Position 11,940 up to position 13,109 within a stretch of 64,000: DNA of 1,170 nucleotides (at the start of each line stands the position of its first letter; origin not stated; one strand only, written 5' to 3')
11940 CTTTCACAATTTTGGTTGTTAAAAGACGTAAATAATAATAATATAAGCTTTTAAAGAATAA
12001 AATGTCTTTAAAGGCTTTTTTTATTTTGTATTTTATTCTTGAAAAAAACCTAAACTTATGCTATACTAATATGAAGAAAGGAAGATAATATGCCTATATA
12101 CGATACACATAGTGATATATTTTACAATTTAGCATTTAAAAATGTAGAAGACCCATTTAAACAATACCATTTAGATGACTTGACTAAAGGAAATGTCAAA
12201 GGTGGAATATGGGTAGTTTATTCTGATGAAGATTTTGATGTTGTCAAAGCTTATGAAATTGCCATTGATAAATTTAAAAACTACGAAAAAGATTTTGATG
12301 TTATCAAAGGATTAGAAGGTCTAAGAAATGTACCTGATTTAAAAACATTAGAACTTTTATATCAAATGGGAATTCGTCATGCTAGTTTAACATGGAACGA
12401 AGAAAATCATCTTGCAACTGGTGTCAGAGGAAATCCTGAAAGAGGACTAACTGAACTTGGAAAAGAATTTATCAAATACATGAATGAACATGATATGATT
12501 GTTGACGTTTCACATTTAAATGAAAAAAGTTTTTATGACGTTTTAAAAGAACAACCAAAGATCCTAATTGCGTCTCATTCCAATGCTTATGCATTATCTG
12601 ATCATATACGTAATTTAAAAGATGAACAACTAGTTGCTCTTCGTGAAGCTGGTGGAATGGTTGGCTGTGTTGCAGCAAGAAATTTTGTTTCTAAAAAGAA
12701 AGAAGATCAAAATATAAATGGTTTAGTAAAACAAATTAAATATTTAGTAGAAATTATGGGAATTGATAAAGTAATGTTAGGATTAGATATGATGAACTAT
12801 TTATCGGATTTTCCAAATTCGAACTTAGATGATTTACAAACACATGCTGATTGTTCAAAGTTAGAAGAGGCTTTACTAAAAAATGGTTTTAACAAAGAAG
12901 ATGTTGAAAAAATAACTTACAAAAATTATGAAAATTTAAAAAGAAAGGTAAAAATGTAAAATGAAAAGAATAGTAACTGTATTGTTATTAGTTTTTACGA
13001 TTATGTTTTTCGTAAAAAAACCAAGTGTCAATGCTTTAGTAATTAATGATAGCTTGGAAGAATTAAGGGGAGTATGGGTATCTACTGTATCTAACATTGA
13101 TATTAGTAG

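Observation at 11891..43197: Shared Gly-rich/Cys C-terminal tripartite tail on all five Sec-exported enzymes: candidate undescribed protein-sorting signal, no cognate processing enzyme in the window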

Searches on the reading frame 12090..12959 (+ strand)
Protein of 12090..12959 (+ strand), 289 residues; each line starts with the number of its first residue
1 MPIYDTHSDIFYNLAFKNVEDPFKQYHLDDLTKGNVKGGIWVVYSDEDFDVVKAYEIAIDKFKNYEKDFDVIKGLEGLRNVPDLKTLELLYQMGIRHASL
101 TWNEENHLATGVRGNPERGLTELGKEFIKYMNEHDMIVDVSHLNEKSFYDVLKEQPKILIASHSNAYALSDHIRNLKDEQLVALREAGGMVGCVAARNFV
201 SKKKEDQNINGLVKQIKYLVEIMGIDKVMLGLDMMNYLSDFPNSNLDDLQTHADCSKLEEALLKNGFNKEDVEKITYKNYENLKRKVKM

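Call 20: search_protein_families(library=pfam, proteins=[window:12090-12959:+], max_evalue=0.01)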
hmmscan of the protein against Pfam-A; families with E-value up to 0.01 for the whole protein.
window:12090-12959:+ (289 aa): 1 family
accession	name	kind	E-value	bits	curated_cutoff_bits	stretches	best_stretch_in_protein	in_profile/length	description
PF01244.27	Peptidase_M19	-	4.9e-62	210.3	26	1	67-282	103-315/319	Membrane dipeptidase (Peptidase family M19)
